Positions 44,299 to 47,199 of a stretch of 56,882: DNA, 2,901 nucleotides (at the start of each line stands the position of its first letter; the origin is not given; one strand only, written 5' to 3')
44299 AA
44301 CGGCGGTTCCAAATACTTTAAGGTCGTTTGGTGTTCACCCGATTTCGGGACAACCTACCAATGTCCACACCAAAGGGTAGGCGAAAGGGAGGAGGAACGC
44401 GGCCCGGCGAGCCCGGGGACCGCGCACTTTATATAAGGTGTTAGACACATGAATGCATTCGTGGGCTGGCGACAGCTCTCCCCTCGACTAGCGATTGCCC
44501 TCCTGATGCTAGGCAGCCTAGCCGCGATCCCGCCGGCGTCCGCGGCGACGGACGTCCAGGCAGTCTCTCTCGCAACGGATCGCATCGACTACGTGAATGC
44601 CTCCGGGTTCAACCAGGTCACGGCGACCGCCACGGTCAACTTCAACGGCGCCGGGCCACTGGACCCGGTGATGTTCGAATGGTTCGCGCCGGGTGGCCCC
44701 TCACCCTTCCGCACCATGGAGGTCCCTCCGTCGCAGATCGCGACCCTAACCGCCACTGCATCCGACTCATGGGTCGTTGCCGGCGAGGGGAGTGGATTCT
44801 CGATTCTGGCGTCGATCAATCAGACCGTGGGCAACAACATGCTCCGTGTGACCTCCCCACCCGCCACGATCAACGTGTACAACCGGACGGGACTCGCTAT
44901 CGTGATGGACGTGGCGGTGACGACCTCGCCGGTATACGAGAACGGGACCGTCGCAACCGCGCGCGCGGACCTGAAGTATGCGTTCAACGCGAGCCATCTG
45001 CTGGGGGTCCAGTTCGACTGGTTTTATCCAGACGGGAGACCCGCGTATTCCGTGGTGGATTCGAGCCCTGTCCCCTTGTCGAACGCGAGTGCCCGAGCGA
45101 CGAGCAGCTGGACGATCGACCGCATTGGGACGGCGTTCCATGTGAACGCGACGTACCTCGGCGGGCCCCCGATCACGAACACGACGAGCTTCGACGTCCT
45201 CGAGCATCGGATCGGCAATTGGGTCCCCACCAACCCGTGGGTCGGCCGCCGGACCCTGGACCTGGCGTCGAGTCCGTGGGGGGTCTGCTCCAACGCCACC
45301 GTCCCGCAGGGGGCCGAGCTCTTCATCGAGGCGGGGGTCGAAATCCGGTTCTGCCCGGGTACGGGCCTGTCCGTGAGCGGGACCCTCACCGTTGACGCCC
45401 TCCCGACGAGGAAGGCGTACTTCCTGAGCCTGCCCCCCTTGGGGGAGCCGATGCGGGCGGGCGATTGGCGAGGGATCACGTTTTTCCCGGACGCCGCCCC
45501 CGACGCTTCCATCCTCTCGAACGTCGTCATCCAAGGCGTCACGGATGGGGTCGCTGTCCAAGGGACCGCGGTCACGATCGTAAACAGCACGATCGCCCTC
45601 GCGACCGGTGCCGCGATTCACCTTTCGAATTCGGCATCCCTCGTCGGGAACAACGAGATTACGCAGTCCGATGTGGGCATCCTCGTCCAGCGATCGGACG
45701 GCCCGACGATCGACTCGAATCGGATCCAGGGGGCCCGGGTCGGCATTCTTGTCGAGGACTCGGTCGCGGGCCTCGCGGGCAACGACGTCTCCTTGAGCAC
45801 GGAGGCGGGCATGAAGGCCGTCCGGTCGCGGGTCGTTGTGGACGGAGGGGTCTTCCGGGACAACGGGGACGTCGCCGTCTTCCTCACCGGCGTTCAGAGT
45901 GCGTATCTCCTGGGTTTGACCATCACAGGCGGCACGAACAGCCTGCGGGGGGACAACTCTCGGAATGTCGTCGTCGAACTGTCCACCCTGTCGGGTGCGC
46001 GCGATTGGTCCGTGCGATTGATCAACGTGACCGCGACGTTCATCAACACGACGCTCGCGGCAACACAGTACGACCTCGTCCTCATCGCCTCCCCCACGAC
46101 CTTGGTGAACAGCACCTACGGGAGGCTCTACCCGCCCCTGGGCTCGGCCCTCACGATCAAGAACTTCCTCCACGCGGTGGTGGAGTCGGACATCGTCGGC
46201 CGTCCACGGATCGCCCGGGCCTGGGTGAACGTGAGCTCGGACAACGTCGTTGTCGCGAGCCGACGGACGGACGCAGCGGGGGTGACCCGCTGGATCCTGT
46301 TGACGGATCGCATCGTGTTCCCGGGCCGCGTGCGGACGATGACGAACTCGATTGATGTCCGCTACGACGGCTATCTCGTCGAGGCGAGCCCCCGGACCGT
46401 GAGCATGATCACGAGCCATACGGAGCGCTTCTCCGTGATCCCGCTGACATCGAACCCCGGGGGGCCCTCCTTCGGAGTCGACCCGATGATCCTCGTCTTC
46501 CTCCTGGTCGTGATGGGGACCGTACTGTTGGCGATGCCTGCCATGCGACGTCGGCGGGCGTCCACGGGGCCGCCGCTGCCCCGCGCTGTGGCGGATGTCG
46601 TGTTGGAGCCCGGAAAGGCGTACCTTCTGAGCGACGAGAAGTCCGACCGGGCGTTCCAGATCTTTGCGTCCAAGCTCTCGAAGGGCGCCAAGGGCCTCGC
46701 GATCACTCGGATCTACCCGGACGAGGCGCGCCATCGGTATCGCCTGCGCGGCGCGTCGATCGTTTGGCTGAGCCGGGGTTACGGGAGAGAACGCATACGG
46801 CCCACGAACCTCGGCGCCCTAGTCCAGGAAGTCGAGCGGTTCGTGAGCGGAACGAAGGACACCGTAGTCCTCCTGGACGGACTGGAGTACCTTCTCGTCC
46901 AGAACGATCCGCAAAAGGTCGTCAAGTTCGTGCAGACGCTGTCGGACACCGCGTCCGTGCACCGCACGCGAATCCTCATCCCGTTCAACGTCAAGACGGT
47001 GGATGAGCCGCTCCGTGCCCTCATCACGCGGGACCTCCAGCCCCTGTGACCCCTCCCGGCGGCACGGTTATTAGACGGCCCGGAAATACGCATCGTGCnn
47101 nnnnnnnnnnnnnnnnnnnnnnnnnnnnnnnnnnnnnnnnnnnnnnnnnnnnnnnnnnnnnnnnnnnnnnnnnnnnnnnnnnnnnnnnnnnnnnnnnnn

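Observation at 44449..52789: Candidate uncharacterised signalling neighbourhood: beta-helix/DUF835 receptor, GTMKS KaiC-like protein, wHTH-STAND-like NTPase, giant PKD surface protein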

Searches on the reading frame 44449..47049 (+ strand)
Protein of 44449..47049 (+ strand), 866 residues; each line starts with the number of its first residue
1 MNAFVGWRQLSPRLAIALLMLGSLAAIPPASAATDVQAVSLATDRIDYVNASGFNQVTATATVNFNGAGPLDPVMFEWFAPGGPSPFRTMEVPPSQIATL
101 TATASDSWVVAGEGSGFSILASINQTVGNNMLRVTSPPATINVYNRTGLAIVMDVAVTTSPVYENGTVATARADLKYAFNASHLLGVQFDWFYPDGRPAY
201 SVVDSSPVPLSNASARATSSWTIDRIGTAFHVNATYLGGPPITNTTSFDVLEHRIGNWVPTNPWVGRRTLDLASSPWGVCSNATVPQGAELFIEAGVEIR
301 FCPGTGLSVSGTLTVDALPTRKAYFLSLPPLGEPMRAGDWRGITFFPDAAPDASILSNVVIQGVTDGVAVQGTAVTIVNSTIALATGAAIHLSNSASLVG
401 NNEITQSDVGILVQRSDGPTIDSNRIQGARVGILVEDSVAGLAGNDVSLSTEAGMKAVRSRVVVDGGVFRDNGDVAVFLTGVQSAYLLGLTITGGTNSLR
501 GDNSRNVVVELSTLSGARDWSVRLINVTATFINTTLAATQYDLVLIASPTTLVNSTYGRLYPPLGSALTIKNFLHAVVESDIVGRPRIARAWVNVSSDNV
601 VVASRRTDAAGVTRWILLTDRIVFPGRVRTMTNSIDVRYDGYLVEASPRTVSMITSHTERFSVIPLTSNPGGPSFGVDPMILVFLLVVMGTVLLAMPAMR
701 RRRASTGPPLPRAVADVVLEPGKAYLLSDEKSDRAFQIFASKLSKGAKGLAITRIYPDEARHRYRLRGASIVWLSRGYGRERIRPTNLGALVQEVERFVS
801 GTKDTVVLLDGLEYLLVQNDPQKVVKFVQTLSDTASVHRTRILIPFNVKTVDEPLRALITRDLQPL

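Call 7: search_protein_families(library=pfam, proteins=[window:44449-47049:+], max_evalue=0.1)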
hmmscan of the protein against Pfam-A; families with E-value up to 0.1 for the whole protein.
window:44449-47049:+ (866 aa): 4 families
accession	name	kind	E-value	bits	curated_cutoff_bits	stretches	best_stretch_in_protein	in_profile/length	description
PF05763.18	DUF835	-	1.1e-24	87.2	33.1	1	731-862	4-135/136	Protein of unknown function (DUF835)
PF13229.12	Beta_helix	-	4e-14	53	25.9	2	355-438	12-100/158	Right handed beta helix region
PF05048.19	NosD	-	3.1e-13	50.1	23.6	2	378-517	6-149/212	Periplasmic copper-binding protein (NosD)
PF07602.17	DUF1565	-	0.043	13.6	20.3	1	356-452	96-187/257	Protein of unknown function (DUF1565)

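Call 17: find_homologous_proteins(query=window:44449-47046:+)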
Query window:44449-47046:+ (866 aa): 22 proteins with E <= 0.001 among 8000 candidates.
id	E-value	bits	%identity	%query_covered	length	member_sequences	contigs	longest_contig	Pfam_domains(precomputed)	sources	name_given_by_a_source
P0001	0.0e+0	1886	99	100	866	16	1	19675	PF13229.13,PF05763.19,PF05048.20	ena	-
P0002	0.0e+0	1057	57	100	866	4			PF13229.13,PF05763.19,PF05048.20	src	-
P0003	0.0e+0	1048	58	100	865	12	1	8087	PF13229.13,PF05763.19,PF05048.20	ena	-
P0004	0.0e+0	1021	58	100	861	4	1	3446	PF13229.13,PF05763.19,PF05048.20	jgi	jgi:parallel beta-helix repeat protein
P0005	1.5e-298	1011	57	100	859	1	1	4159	PF13229.13,PF05763.19,PF05048.20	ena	-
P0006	1.1e-296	1004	57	100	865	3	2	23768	PF13229.13,PF05763.19,PF05048.20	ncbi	-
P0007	3.0e-294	996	58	100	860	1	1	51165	PF13229.13,PF05763.19,PF05048.20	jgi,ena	-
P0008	8.6e-292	988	56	100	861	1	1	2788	PF13229.13,PF05763.19,PF05048.20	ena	-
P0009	3.2e-290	983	56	100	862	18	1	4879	PF13229.13,PF05763.19,PF05048.20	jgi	-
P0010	8.2e-289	978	56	100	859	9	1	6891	PF13229.13,PF05763.19,PF05048.20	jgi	-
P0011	1.0e-287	975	56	100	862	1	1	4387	PF13229.13,PF05763.19,PF05048.20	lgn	-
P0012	5.3e-286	969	56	100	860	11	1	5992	PF13229.13,PF05763.19,PF05048.20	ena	-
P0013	7.5e-263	892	53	100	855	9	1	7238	PF13229.13,PF05763.19,PF05048.20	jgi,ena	-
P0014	5.1e-262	890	53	100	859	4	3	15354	PF13229.13,PF05763.19,PF05048.20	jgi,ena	-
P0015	3.2e-261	887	52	100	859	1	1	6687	PF13229.13,PF05763.19,PF05048.20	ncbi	-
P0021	3.8e-68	248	29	76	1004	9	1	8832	PF00801.27,PF05763.19,PF18911.7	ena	-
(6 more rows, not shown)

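Call 18: find_encoding_contigs(protein=P0007, flank=10000, max_places=3)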
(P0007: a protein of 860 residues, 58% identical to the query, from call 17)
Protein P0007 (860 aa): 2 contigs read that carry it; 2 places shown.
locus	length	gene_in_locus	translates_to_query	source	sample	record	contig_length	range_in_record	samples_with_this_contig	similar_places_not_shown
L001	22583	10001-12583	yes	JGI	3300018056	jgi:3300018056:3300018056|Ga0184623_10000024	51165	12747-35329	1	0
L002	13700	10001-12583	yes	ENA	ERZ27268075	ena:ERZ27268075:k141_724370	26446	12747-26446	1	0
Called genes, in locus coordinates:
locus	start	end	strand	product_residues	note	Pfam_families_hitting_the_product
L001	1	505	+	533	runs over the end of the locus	PF04675:DNA_ligase_A_N, PF01068:DNA_ligase_A_M, PF09414:RNA_ligase (weak), PF04679:DNA_ligase_A_C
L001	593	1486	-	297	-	PF00892:EamA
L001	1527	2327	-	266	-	-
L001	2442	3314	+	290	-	PF02737:3HCDH_N, PF03446:NAD_binding_2 (faint), PF00725:3HCDH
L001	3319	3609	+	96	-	PF00378:ECH_1, PF16113:ECH_2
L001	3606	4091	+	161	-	PF00378:ECH_1, PF16113:ECH_2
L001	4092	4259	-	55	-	-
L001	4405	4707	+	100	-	PF00833:Ribosomal_S17e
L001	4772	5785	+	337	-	PF00005:ABC_tran, PF13304:AAA_21 (faint), PF13732:DrrA1-3_C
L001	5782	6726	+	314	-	PF01061:ABC2_membrane (weak)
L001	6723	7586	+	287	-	PF01061:ABC2_membrane, PF12698:ABC2_membrane_3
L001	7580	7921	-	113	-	PF04032:Rpr2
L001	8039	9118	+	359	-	PF01321:Creatinase_N (weak), PF00557:Peptidase_M24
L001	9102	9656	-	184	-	PF13302:Acetyltransf_3, PF13420:Acetyltransf_4, PF13523:Acetyltransf_8, PF00583:Acetyltransf_1, PF13508:Acetyltransf_7 (weak)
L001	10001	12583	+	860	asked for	PF05048:NosD, PF13229:Beta_helix, PF05763:DUF835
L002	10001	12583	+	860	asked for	PF05048:NosD, PF13229:Beta_helix, PF05763:DUF835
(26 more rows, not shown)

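Call 19: find_encoding_contigs(protein=P0006, flank=10000, max_places=3)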
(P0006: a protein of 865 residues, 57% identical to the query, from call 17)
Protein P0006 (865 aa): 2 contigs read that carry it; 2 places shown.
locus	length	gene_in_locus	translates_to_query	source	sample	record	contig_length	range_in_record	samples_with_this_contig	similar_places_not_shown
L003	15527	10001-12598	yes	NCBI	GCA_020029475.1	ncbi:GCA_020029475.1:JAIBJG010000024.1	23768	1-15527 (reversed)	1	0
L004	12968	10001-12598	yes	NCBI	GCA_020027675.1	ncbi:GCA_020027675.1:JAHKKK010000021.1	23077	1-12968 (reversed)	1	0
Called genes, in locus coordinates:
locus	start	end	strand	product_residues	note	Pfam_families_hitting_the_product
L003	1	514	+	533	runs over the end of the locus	PF04675:DNA_ligase_A_N, PF01068:DNA_ligase_A_M, PF04679:DNA_ligase_A_C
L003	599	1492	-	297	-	PF00892:EamA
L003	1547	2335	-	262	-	-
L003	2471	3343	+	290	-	PF01210:NAD_Gly3P_dh_N (faint), PF02737:3HCDH_N, PF00725:3HCDH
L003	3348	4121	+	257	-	PF00378:ECH_1, PF16113:ECH_2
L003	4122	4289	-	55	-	-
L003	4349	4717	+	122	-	PF00833:Ribosomal_S17e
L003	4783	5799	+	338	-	PF00005:ABC_tran, PF13304:AAA_21 (faint), PF13732:DrrA1-3_C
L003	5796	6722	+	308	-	-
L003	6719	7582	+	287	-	PF01061:ABC2_membrane, PF12698:ABC2_membrane_3 (weak)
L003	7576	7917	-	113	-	PF04032:Rpr2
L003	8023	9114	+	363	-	PF01321:Creatinase_N, PF00557:Peptidase_M24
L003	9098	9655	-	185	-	PF13302:Acetyltransf_3, PF13420:Acetyltransf_4, PF13523:Acetyltransf_8, PF00583:Acetyltransf_1, PF13508:Acetyltransf_7 (weak)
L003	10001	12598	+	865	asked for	PF05048:NosD (weak), PF13229:Beta_helix, PF05763:DUF835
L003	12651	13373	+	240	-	PF03796:DnaB_C (weak), PF06745:ATPase, PF23442:DUF7125 (faint), PF13481:AAA_25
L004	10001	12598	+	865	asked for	PF05048:NosD (weak), PF13229:Beta_helix, PF05763:DUF835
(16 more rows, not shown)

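Call 30: search_protein_families(library=ncbifam, proteins=[window:44449-47046:+], max_evalue=0.01)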
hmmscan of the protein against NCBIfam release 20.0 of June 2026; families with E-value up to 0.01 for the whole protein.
window:44449-47046:+ (866 aa): 2 families
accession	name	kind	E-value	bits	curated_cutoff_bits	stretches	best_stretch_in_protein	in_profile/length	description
TIGR03804.1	para_beta_helix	repeat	0.00011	21.8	19.45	1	390-428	2-41/44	parallel beta-helix repeat protein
TIGR04247.1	NosD_copper_fam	subfamily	0.0012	17.5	300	1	379-440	187-251/377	nitrous oxide reductase family maturation protein NosD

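Call 69: search_protein_families(library=padloc, proteins=[window:44449-47046:+], max_evalue=0.01)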
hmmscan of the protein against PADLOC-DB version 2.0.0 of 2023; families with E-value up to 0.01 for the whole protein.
window:44449-47046:+ (866 aa): 0 families

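Call 88: find_encoding_contigs(protein=P0021, flank=6000, max_places=1)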
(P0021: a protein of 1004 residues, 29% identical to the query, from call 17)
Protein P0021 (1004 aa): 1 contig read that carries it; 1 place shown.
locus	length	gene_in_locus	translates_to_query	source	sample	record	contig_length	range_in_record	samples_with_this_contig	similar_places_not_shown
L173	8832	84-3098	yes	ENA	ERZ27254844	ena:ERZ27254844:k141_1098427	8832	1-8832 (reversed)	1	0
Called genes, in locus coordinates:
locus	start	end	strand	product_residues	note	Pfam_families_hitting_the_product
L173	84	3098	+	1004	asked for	PF18911:PKD_4, PF00801:PKD, PF05763:DUF835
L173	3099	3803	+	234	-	PF06745:ATPase, PF13481:AAA_25 (weak)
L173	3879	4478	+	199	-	PF01558:POR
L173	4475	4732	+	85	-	PF12838:Fer4_7 (faint), PF12797:Fer4_2 (faint), PF00037:Fer4 (weak), PF12837:Fer4_6 (faint), PF13237:Fer4_10 (weak), PF14697:Fer4_21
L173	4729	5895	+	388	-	PF01855:POR_N, PF02780:Transketolase_C (weak), PF17147:PFOR_II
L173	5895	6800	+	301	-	PF02775:TPP_enzyme_C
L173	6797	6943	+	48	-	-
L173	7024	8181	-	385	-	PF13191:AAA_16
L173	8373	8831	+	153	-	?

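Call 103: search_solved_structures(query=A6, max_evalue=1)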
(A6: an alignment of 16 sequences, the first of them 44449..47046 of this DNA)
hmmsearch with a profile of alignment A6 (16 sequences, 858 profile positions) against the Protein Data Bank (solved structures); distinct sequences matched with E-value up to 1: 8.
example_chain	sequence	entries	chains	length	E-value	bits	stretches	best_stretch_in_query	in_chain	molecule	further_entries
7o0y_A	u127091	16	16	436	0.00073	20.6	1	361-481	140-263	Probable ABC transporter binding protein NosD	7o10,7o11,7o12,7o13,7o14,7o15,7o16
5mdx_O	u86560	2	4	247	0.24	12.3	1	208-289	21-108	Oxygen-evolving enhancer protein 1-1, chloroplastic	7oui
7jwf_A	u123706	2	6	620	0.36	11.7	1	436-530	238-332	Glycoside hydrolase family 110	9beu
9vqm_A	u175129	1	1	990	0.37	11.6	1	168-261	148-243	Endosome/lysosome-associated apoptosis and autophagy regulator 1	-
9vqm_B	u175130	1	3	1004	0.38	11.6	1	168-261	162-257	Endosome/lysosome-associated apoptosis and autophagy regulator 1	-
9vql_A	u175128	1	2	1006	0.38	11.6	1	168-261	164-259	Endosome/lysosome-associated apoptosis and autophagy regulator 1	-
9i4t_O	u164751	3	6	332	0.39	11.6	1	202-288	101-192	Oxygen-evolving enhancer protein 1-1, chloroplastic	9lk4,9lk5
7jw4_A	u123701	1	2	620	0.39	11.6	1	436-529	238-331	Glycoside hydrolase family 110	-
